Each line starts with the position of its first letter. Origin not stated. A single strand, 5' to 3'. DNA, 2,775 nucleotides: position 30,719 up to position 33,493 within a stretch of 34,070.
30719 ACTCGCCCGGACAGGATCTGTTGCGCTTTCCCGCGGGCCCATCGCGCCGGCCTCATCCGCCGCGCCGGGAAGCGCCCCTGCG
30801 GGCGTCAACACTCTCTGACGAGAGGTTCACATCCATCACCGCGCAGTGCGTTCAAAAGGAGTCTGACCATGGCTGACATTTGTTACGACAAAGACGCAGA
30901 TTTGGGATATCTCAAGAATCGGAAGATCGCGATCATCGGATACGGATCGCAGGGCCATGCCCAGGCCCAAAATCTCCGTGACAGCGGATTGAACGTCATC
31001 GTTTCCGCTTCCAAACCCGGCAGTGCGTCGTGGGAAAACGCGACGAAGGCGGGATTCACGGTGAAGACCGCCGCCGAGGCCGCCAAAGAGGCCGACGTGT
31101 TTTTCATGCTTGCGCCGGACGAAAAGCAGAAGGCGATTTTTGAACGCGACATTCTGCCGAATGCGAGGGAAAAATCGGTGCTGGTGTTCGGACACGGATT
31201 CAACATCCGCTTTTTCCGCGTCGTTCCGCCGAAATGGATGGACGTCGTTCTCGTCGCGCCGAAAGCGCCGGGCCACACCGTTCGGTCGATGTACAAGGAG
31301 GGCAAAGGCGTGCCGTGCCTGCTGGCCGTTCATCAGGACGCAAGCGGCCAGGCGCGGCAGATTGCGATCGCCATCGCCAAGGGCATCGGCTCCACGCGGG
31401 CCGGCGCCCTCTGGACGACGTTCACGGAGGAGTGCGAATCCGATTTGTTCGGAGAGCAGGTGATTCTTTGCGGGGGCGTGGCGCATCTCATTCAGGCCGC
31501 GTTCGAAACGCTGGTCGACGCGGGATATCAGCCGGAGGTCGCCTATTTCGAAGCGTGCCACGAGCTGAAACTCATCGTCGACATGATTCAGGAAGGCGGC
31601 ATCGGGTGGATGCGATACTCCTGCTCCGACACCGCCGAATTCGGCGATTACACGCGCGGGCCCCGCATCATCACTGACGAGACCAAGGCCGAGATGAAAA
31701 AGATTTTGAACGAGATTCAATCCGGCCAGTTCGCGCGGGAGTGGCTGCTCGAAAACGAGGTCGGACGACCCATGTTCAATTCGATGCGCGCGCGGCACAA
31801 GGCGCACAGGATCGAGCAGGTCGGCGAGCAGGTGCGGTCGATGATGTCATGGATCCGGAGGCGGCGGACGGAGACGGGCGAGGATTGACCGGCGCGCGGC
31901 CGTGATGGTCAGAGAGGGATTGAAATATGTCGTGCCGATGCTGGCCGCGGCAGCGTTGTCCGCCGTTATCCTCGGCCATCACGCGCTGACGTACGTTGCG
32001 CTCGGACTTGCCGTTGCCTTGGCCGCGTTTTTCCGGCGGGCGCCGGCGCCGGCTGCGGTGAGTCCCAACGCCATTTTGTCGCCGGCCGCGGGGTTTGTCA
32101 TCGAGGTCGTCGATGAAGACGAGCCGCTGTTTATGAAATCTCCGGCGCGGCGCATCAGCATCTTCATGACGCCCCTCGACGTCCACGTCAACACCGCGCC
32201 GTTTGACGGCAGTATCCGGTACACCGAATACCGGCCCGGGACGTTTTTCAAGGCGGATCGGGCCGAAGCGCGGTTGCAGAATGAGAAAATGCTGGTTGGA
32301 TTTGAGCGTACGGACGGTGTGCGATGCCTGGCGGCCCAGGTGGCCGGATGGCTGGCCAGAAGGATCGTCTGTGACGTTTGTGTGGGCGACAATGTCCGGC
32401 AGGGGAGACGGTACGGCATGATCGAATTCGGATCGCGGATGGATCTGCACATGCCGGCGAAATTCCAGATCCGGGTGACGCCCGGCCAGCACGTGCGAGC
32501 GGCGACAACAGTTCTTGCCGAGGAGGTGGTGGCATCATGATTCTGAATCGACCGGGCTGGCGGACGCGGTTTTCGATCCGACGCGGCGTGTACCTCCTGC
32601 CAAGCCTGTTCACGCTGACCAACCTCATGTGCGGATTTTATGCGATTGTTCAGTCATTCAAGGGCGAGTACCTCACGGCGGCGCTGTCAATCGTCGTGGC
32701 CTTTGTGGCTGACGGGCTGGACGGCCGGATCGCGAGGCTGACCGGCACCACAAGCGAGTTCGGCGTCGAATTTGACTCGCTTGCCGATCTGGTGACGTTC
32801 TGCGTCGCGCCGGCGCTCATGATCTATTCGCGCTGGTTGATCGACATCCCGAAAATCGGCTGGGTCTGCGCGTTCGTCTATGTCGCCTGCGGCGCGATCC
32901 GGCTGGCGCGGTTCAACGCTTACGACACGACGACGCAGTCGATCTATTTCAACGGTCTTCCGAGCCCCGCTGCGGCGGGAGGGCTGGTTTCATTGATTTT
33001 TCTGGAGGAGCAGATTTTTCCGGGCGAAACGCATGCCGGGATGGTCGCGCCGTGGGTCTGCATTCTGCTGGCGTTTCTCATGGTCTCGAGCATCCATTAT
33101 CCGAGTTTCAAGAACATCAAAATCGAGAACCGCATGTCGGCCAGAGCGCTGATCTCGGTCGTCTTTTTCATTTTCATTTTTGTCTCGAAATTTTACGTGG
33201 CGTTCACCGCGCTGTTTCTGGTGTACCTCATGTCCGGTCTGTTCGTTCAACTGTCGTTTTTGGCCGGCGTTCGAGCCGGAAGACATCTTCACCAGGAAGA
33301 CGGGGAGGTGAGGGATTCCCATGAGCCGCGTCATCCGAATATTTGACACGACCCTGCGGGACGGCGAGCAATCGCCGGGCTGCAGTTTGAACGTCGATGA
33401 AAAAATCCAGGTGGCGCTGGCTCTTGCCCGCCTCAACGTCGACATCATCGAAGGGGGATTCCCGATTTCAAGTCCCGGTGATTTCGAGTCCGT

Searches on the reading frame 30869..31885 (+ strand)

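Call 36: search_protein_families(library=pfam, proteins=[window:30869-31885:+], max_evalue=0.001)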
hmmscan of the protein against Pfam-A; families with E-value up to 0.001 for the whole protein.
window:30869-31885:+ (339 aa): 6 families
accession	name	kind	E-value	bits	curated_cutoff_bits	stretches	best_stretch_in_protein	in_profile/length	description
PF07991.19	KARI_N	-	7.9e-71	237.4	20.6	1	15-179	2-165/165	Acetohydroxy acid isomeroreductase, NADPH-binding domain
PF01450.25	KARI_C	-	4.3e-66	222.1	29.1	1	185-328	1-144/144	Ketol-acid reductoisomerase, C-terminal domain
PF03807.23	F420_oxidored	-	3.7e-08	34.3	21.6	1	19-91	1-76/94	NADP oxidoreductase coenzyme F420-dependent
PF02826.25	2-Hacid_dh_C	-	1.1e-07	31.8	25.1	1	15-106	34-124/178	D-isomer specific 2-hydroxyacid dehydrogenase, NAD binding domain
PF03446.21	NAD_binding_2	-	3.5e-06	27.5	21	1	19-106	1-90/161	NAD binding domain of 6-phosphogluconate dehydrogenase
PF00670.27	AdoHcyase_NAD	-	1.4e-05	25.7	27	1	18-105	24-106/162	S-adenosyl-L-homocysteine hydrolase, NAD binding domain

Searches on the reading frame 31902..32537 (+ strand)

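Call 36: search_protein_families(library=pfam, proteins=[window:31902-32537:+], max_evalue=0.001)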
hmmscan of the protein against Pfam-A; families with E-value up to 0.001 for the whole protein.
window:31902-32537:+ (212 aa): 1 family
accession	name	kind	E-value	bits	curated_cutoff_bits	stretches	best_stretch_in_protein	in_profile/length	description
PF02666.20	PS_Dcarbxylase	-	1.5e-33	116.6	22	1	43-205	8-197/198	Phosphatidylserine decarboxylase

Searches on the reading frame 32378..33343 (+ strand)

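Call 36: search_protein_families(library=pfam, proteins=[window:32378-33343:+], max_evalue=0.001)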
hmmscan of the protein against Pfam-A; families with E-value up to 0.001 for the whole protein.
window:32378-33343:+ (322 aa): 1 family
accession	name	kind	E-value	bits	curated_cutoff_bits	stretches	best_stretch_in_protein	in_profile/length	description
PF01066.26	CDP-OH_P_transf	-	1.4e-20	74.7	22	1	73-231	2-149/152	CDP-alcohol phosphatidyltransferase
